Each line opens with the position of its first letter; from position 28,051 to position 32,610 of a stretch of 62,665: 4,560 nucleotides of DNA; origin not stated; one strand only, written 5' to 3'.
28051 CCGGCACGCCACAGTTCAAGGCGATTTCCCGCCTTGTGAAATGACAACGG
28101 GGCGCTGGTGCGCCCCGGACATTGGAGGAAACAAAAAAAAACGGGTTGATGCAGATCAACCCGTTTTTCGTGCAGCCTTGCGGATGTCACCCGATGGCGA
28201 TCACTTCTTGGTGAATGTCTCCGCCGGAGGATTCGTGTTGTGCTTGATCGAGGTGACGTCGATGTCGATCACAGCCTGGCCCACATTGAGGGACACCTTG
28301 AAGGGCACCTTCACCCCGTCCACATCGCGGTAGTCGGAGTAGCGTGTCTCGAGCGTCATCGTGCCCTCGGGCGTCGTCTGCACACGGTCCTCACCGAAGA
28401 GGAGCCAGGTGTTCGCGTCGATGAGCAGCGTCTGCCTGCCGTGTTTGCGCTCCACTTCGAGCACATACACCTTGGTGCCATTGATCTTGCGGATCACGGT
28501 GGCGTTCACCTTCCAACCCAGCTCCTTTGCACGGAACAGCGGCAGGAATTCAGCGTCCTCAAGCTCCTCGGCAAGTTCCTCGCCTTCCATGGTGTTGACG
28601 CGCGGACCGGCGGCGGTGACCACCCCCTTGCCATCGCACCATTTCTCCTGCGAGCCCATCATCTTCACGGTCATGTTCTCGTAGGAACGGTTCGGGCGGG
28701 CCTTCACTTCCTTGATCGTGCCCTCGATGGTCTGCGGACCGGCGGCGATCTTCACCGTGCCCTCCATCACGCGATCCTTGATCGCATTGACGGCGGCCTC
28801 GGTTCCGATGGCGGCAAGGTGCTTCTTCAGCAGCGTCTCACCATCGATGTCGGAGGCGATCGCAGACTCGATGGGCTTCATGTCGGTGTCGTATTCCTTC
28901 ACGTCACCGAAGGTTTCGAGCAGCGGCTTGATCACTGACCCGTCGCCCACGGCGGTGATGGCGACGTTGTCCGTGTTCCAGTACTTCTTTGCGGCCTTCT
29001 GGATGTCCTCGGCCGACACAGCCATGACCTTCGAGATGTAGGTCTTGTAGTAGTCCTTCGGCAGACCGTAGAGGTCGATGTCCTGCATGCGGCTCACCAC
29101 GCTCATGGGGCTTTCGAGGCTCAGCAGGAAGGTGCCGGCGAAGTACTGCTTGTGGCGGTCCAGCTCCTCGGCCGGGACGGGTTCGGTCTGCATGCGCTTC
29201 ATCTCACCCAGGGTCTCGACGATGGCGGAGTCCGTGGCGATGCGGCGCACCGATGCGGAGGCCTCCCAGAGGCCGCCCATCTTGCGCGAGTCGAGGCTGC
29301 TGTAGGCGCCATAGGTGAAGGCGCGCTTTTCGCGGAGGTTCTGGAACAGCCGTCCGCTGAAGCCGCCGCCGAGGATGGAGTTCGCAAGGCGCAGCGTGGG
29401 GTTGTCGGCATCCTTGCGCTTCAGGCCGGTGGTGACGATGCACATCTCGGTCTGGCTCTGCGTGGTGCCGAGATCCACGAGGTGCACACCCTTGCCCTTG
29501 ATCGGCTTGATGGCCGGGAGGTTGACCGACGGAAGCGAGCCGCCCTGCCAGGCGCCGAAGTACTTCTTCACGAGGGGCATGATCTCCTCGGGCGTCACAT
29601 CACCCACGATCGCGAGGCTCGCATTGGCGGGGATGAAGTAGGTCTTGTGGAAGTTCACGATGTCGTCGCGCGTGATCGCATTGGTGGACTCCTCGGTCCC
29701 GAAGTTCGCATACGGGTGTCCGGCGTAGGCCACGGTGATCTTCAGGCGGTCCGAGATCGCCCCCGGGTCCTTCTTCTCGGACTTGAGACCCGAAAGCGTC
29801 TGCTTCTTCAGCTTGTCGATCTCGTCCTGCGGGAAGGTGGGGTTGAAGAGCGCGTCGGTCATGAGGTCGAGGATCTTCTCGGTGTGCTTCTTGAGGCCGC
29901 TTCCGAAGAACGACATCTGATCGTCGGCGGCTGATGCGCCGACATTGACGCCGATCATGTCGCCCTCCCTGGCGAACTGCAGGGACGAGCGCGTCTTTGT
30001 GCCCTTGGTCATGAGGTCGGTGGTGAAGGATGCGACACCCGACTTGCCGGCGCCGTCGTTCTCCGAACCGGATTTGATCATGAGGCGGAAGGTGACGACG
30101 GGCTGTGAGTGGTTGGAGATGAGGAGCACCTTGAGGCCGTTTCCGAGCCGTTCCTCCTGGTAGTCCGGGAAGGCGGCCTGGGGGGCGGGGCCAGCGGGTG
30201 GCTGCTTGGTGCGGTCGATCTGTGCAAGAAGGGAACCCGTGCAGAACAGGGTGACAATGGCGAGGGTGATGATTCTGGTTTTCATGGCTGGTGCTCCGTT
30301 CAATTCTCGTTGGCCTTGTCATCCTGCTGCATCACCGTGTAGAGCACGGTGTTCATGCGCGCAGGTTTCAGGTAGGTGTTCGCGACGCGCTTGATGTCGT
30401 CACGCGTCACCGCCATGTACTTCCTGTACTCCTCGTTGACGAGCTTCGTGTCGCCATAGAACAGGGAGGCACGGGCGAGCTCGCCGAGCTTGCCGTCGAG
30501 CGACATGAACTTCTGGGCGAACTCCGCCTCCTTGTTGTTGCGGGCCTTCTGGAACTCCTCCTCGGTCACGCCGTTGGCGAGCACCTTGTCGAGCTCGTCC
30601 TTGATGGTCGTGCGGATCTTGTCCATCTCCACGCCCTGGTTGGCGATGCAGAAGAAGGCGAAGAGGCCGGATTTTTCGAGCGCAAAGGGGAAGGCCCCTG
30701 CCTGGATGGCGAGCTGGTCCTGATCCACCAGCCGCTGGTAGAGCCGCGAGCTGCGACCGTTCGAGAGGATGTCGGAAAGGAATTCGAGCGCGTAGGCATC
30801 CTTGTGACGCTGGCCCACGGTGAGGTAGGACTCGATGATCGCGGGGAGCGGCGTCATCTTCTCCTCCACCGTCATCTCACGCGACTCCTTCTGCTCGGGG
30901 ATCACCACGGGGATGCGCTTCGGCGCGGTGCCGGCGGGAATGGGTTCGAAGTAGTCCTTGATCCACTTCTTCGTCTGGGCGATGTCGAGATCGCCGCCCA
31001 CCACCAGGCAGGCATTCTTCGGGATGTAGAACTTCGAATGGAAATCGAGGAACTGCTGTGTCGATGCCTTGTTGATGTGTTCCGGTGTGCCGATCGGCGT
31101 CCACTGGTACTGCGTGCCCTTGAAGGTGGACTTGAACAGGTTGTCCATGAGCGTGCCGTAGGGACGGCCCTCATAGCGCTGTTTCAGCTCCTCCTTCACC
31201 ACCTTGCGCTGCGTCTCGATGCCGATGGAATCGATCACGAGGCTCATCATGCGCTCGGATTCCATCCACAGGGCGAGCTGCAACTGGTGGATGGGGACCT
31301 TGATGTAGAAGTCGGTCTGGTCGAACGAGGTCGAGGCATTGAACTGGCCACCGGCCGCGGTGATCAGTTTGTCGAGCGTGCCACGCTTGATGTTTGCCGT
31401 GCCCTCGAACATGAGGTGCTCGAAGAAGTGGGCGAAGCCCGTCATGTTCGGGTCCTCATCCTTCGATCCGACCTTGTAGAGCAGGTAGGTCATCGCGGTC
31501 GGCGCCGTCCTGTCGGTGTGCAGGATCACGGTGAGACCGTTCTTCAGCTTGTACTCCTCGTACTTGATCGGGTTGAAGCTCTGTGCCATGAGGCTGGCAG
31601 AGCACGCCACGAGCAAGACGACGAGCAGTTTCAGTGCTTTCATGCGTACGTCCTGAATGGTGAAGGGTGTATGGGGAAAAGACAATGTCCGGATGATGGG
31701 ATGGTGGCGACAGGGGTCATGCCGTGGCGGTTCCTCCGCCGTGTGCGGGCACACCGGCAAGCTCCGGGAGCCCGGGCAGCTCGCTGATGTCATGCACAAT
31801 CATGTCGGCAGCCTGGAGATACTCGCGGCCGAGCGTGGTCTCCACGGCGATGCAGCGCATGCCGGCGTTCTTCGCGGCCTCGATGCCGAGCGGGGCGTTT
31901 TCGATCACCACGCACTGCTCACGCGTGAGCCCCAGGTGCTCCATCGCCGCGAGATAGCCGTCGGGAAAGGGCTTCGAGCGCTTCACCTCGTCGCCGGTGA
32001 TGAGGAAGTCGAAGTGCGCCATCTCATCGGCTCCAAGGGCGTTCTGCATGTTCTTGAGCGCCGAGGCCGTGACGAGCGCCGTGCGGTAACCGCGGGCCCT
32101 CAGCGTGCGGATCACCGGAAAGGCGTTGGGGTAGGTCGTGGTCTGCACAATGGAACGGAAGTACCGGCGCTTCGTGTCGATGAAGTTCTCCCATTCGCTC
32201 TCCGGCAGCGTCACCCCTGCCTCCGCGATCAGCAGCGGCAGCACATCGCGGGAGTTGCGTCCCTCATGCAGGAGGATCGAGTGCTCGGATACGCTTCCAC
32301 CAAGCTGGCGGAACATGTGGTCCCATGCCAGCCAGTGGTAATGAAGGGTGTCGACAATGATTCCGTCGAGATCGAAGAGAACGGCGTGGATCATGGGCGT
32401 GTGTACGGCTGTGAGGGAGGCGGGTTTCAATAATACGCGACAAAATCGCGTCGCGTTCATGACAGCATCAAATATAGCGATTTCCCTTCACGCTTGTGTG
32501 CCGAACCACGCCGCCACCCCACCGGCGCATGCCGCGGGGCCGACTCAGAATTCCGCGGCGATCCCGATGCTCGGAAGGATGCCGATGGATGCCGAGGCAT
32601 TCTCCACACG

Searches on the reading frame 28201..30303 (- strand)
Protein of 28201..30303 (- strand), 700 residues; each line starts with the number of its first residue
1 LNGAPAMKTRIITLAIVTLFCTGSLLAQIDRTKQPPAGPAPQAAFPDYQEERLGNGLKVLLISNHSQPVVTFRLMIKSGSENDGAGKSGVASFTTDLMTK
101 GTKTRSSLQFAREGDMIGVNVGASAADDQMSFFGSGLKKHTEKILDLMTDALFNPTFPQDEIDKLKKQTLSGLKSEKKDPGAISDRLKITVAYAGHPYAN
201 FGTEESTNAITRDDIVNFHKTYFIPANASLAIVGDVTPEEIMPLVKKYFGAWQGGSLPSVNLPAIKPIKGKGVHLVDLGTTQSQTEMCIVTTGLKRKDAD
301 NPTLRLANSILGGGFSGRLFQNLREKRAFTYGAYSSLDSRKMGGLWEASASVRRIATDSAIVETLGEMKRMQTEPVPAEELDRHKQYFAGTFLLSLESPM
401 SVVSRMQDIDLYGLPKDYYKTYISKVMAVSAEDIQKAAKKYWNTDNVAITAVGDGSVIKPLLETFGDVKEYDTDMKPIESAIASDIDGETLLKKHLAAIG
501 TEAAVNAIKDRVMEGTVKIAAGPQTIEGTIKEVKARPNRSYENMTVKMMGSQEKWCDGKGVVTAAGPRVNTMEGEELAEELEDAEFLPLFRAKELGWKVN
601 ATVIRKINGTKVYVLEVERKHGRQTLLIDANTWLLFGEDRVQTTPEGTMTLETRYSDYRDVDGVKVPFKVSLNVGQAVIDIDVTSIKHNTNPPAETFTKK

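Call 51: search_protein_families(library=pfam, proteins=[window:28201-30303:-], max_evalue=0.00001)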
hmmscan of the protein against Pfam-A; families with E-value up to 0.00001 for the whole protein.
window:28201-30303:- (700 aa): 2 families
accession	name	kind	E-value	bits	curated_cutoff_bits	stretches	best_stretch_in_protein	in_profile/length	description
PF05193.26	Peptidase_M16_C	-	3.3e-39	135.1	23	1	210-386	2-179/181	Peptidase M16 inactive domain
PF00675.25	Peptidase_M16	-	7.1e-20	71.9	22.3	1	58-177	1-120/149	Insulinase (Peptidase family M16)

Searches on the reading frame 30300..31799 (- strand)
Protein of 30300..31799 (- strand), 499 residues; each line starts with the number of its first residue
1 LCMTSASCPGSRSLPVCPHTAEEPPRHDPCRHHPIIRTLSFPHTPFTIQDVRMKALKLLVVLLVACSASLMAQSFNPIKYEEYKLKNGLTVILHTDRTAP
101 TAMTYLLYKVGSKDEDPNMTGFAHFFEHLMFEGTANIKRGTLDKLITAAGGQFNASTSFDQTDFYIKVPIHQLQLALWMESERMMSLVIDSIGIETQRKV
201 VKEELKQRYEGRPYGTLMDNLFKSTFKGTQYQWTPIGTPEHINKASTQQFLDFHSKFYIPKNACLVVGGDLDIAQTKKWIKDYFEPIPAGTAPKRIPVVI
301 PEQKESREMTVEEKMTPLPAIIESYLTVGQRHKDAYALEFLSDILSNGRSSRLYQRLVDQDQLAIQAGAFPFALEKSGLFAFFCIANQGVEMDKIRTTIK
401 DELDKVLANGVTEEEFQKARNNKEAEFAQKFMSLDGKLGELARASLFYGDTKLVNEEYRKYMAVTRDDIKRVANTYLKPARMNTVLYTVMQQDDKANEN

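Call 51: search_protein_families(library=pfam, proteins=[window:30300-31799:-], max_evalue=0.00001)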
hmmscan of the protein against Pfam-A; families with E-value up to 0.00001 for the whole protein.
window:30300-31799:- (499 aa): 2 families
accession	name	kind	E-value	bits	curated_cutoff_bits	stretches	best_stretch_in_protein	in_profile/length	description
PF05193.26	Peptidase_M16_C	-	1.3e-39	136.4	23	1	246-422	3-180/181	Peptidase M16 inactive domain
PF00675.25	Peptidase_M16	-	1.6e-21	77.2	22.3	1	91-232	2-142/149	Insulinase (Peptidase family M16)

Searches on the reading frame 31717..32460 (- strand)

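Call 51: search_protein_families(library=pfam, proteins=[window:31717-32460:-], max_evalue=0.00001)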
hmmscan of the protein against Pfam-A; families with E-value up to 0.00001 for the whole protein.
window:31717-32460:- (247 aa): 2 families
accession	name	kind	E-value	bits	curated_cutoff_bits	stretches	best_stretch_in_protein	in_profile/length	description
PF13419.12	HAD_2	-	4.2e-29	102.4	23.8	1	27-206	1-178/178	Haloacid dehalogenase-like hydrolase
PF00702.32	Hydrolase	-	1.3e-22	81.6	26.4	1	24-200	1-191/191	haloacid dehalogenase-like hydrolase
